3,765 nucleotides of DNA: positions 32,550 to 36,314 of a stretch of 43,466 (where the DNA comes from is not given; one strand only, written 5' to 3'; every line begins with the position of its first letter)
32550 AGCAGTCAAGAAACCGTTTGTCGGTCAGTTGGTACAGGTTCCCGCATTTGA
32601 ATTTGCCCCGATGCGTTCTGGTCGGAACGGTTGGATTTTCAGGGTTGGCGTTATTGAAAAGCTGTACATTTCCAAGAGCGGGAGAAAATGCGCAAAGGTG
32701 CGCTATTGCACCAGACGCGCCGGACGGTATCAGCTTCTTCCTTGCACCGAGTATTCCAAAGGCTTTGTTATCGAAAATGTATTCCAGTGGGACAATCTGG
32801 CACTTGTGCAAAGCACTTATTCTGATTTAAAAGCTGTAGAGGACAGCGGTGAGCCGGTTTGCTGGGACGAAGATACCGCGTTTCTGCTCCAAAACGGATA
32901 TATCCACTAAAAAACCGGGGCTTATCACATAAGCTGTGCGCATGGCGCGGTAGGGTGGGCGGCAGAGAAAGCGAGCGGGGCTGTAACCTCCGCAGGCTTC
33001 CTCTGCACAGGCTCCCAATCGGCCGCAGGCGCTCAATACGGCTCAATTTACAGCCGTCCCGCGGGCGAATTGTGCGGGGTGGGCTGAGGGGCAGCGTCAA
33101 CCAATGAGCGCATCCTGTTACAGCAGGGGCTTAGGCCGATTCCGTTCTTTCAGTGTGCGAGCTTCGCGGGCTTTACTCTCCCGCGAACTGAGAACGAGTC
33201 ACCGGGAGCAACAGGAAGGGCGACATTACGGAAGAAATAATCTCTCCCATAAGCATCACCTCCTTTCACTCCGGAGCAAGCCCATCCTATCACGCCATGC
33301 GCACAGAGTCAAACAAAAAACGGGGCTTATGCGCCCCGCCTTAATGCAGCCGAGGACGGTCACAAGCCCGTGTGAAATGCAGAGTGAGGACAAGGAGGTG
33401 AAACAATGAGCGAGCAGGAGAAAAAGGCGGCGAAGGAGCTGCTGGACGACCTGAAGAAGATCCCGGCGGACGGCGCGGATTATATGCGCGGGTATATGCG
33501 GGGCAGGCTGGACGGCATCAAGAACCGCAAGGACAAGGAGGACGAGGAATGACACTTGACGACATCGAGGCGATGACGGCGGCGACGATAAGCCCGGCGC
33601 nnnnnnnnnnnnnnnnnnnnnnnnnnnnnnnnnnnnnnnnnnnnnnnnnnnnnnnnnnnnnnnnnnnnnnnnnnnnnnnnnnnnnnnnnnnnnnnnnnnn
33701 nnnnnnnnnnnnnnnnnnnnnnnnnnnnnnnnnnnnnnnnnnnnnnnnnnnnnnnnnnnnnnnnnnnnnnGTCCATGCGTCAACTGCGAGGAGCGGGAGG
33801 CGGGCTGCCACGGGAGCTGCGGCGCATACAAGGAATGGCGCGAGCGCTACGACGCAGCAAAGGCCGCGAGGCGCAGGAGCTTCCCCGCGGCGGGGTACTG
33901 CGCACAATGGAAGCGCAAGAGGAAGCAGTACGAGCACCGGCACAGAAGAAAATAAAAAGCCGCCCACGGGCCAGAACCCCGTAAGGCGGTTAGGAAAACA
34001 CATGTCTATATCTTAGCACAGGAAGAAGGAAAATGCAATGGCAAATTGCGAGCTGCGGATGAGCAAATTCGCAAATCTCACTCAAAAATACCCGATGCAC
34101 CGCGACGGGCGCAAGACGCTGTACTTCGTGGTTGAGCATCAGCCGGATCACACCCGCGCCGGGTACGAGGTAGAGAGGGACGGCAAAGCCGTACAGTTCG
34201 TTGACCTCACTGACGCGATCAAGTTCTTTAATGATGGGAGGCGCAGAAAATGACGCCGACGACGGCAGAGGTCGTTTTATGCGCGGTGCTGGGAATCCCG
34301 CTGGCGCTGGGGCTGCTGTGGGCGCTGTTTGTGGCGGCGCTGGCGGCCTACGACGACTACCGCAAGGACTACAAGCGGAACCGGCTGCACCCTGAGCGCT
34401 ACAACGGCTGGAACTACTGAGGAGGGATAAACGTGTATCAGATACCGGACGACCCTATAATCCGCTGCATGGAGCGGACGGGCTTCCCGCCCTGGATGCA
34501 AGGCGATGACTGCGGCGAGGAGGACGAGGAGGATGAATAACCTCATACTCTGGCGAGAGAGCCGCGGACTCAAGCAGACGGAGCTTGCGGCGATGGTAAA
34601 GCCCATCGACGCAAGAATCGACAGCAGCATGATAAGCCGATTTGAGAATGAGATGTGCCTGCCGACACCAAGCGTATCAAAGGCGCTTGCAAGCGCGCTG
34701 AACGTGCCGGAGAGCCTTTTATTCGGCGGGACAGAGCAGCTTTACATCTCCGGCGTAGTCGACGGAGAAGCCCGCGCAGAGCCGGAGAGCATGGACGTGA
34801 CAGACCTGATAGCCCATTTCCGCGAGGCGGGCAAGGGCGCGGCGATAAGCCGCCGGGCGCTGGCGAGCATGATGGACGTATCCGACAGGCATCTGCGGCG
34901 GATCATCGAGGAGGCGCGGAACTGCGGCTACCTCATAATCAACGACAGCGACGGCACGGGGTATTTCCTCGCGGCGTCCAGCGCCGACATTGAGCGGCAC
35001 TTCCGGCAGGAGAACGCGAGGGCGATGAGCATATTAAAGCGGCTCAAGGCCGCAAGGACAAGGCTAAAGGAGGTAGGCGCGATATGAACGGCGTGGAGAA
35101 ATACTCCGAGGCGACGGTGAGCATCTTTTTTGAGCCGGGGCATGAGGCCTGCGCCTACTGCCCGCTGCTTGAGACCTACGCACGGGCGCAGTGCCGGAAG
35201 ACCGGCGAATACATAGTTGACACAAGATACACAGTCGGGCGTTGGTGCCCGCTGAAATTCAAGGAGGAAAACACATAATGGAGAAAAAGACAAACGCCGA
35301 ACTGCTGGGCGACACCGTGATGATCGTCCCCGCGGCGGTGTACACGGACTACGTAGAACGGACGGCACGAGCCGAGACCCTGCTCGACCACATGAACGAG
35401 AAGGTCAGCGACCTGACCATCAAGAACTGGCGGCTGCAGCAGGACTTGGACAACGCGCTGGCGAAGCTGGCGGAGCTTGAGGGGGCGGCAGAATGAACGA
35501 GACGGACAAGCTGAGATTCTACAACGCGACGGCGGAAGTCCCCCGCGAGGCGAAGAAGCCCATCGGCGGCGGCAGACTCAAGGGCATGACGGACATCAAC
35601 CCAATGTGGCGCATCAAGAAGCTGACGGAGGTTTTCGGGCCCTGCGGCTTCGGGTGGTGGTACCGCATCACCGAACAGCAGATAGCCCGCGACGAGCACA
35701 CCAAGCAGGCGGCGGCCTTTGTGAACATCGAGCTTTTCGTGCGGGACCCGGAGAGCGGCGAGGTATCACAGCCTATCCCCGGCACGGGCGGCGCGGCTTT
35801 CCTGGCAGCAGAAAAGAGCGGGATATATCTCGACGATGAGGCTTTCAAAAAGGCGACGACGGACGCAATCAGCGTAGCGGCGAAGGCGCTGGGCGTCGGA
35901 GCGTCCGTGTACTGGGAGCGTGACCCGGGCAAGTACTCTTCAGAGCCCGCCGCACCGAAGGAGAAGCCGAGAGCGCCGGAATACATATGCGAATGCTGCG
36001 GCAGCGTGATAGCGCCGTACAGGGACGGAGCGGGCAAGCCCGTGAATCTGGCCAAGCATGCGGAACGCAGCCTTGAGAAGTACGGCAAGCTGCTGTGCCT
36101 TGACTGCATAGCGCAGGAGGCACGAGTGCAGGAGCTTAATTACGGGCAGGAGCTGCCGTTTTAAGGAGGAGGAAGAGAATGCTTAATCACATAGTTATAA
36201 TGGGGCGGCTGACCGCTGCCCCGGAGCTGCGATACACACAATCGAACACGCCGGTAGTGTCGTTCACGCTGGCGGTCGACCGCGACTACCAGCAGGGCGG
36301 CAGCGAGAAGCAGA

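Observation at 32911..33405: About 0.5 kb of non-coding, highly structured sequence between the first early gene and the rest of the early operon, closed by a 26-bp stem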

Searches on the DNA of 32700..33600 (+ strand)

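Call 4: search_rna_families(source=window, start=32700, end=33600, threshold=evalue, max_evalue=10, show_alignments=3)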
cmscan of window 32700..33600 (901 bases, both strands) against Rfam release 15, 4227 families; matches with E-value up to 10: 5.
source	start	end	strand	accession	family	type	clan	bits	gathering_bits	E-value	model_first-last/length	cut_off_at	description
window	33338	33390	+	RF03160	twister-P1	Gene; ribozyme;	CL00120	49.7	67.2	6.2e-10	1-68/68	no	type-P1 twister ribozyme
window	32954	33016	+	RF03314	mir-1908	Gene; miRNA;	-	18.1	82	9.8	1-73/73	no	mir-1908 microRNA precursor family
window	32957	33009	+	RF02804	PyrR206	Gene; snRNA; snoRNA; HACA-box;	-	16.3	46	4.4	1-60/60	no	Pyrobaculum sRNA 206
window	32946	33021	-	RF03191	mir-1913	Gene; miRNA;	-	16.2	105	4.9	1-80/80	no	mir-1913 microRNA precursor family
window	33171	33306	+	RF02132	HOXB13-AS1_1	Gene; lncRNA;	-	14.8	60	1.6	1-136/136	no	HOXB13 antisense RNA 1 conserved region 1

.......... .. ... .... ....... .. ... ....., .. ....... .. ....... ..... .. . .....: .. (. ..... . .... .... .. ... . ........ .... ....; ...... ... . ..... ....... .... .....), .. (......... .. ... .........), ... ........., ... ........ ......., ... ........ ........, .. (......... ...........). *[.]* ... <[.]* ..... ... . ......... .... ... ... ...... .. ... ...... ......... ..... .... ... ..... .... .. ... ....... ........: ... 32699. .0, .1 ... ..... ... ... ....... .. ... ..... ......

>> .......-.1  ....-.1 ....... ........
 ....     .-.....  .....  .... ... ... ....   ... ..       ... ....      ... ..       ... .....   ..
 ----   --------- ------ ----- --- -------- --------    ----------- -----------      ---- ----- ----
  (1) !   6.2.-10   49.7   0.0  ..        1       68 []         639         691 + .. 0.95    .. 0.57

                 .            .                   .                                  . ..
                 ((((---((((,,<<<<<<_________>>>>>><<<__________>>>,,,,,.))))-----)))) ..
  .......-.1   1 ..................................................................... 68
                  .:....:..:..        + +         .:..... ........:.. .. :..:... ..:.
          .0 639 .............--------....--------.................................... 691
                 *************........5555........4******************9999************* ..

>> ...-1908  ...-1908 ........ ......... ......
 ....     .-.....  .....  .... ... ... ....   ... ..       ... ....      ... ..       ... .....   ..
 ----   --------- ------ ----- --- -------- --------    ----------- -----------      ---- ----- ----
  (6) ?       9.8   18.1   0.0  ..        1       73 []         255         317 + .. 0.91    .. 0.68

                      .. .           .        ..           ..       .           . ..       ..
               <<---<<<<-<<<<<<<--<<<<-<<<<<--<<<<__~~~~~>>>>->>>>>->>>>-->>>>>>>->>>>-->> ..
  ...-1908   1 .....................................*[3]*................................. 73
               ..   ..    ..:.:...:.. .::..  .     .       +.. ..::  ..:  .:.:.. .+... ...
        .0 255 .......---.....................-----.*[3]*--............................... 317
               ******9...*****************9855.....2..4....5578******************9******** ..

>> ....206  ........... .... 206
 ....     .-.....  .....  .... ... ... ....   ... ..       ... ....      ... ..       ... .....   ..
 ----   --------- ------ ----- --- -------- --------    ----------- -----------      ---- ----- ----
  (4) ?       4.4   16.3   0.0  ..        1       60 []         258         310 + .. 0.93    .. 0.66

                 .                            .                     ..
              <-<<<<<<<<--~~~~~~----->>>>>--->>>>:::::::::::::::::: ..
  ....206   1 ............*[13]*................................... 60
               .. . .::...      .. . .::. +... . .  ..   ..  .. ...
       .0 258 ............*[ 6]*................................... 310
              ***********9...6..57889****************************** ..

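Call 8: search_dna_similar(query=window:32900-33410:+, collection=phages, mode=distant, max_evalue=0.01, max_rows=40)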
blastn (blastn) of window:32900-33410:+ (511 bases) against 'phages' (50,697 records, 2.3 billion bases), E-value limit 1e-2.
Records with a match: 2; places in all: 2; records where one place covers at least 80% of the query: 0.
Best place of each record, by identity: 80-90% 2.
By first word of the organism name: Bacteriophage 1; Roseburia 1.
By host as written in the record: - 2.
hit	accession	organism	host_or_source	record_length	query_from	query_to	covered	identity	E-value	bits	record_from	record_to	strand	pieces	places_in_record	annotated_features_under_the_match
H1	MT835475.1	Bacteriophage sp.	human fecal samples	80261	443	511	14%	81.7%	2e-5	56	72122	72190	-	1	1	record has no annotation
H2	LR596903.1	Roseburia phage Shimadzu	-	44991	443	485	8%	88.4%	3e-4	53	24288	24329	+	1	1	none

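Call 24: get_annotated_region(hit=H2, flank=2500)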
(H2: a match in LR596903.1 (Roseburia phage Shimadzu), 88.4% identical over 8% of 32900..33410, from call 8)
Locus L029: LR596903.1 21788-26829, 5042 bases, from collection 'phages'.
description: Roseburia phage Shimadzu genome assembly, chromosome: 1.
organism: Roseburia phage Shimadzu (NCBI taxid 2570913)
taxonomy: Viruses; Duplodnaviria; Heunggongvirae; Uroviricota; Caudoviricetes
host: -; source: -; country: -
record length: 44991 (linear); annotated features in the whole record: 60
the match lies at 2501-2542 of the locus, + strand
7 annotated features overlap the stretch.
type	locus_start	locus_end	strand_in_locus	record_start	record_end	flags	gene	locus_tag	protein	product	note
CDS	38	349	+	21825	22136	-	orf26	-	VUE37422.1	hypothetical protein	-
CDS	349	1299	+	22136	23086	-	orf27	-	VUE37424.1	Endolysin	-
CDS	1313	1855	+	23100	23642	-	orf28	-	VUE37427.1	hypothetical protein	-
CDS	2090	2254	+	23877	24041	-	orf29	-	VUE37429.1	hypothetical protein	-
CDS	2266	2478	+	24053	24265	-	orf30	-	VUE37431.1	hypothetical protein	-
CDS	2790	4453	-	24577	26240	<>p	orf31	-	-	Integrase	-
CDS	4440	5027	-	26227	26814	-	orf32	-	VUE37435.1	hypothetical protein with TM2 domain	-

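Call 25: get_annotated_region(hit=H1, flank=2500)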
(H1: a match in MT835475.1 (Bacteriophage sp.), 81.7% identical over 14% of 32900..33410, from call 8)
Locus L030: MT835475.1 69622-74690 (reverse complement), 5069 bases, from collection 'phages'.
description: UNVERIFIED: Bacteriophage sp. clone scaffold_8 genomic sequence.
organism: Bacteriophage sp. (NCBI taxid 38018)
taxonomy: Viruses
host: -; source: human fecal samples; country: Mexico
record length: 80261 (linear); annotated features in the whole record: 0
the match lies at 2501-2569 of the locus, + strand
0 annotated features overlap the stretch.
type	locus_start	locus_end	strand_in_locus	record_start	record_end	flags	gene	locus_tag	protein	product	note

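Call 26: search_rna_families(sources=[L029, L030], threshold=evalue, max_evalue=0.01)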
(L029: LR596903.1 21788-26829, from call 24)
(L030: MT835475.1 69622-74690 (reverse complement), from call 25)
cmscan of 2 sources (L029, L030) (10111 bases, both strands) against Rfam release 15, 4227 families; matches with E-value up to 0.01: 3.
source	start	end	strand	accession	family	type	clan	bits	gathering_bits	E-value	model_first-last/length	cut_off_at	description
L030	2909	2967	+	RF03160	twister-P1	Gene; ribozyme;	CL00120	61.1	67.2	3.8e-12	1-68/68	no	type-P1 twister ribozyme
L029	2497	2548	+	RF03160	twister-P1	Gene; ribozyme;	CL00120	56.5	67.2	7.9e-11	1-68/68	no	type-P1 twister ribozyme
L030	2497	2548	+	RF03160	twister-P1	Gene; ribozyme;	CL00120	54.4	67.2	3.3e-10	1-68/68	no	type-P1 twister ribozyme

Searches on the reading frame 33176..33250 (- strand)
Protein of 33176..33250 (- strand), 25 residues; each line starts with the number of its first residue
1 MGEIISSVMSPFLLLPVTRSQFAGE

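Call 87: search_protein_families(library=ncbifam, proteins=[window:33176-33250:-], max_evalue=1)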
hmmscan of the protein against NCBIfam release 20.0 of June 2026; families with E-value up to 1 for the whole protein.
seq(25 aa): 0 families

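Call 88: search_protein_families(library=pfam, proteins=[window:33176-33250:-], max_evalue=1)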
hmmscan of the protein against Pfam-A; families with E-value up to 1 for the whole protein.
seq(25 aa): 0 families

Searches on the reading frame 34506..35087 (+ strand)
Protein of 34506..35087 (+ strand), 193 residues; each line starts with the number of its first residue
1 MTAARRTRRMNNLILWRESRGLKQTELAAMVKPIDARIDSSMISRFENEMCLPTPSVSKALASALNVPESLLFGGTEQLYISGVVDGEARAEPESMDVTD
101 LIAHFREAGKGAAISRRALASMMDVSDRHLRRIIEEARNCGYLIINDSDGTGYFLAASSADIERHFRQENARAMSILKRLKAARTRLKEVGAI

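Call 32: search_protein_families(library=pfam, proteins=[window:34506-35087:+], max_evalue=0.01)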
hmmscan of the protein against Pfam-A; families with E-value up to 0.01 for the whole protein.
window:34506-35087:+ (193 aa): 5 families
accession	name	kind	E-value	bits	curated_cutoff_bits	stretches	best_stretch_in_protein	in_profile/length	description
PF01381.28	HTH_3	-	1.9e-09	37.9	23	1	16-71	4-54/55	Helix-turn-helix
PF13560.12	HTH_31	-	5.4e-07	30.3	27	1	16-71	9-60/64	Helix-turn-helix domain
PF12844.13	HTH_19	-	5.8e-05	23.4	30.2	1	17-75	8-61/64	Helix-turn-helix domain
PF02082.26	Rrf2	-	0.00057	20.5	30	1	107-162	17-72/132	Iron-dependent Transcriptional regulator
PF21715.3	CggR_N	-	0.0077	16.4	30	0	113-141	17-45/71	CggR N-terminal DNA binding domain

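Call 33: search_protein_families(library=phrogs, proteins=[window:34506-35087:+], max_evalue=0.001)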
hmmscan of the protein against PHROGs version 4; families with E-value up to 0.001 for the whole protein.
window:34506-35087:+ (193 aa): 7 families
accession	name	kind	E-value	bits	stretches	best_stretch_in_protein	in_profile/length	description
phrog_2113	-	unknown function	9.4e-11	42.6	1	101-185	15-101/113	-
phrog_3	-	transcription regulation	2.5e-09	38.4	1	8-100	88-168/430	transcriptional repressor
phrog_8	-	transcription regulation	1.7e-08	35.3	1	9-120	165-254/346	transcriptional regulator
phrog_2439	-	transcription regulation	1.2e-06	28.7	1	11-78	10-72/367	transcriptional regulator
phrog_4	-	transcription regulation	7.9e-06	26.1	1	11-141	139-254/400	transcriptional repressor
phrog_7241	-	transcription regulation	0.00015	22.8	1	11-72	64-120/122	transcriptional regulator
phrog_2967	-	transcription regulation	0.00097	19.7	0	10-80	12-77/225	transcriptional regulator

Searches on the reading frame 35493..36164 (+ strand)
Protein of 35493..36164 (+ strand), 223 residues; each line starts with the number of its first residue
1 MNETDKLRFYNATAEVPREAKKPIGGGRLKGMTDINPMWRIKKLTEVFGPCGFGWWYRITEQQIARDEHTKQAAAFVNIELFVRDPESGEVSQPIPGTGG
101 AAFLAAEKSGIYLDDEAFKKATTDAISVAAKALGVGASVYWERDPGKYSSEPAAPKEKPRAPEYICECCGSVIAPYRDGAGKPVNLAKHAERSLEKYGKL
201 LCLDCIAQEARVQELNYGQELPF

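Call 32: search_protein_families(library=pfam, proteins=[window:35493-36164:+], max_evalue=0.01)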
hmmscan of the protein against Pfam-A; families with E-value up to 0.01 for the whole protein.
window:35493-36164:+ (223 aa): 0 families

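Call 33: search_protein_families(library=phrogs, proteins=[window:35493-36164:+], max_evalue=0.001)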
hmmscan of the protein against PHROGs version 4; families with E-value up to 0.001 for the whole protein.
window:35493-36164:+ (223 aa): 4 families
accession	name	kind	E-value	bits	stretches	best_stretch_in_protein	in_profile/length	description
phrog_7838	-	DNA, RNA and nucleotide metabolism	2.4e-33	116.8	1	3-161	2-165/242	exonuclease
phrog_7792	-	unknown function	2.5e-26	93.6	1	2-141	5-141/255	-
phrog_2489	-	DNA, RNA and nucleotide metabolism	5.2e-06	26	0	99-140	576-617/728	exonuclease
phrog_13782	-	unknown function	2.5e-05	24.9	1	141-208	272-332/338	-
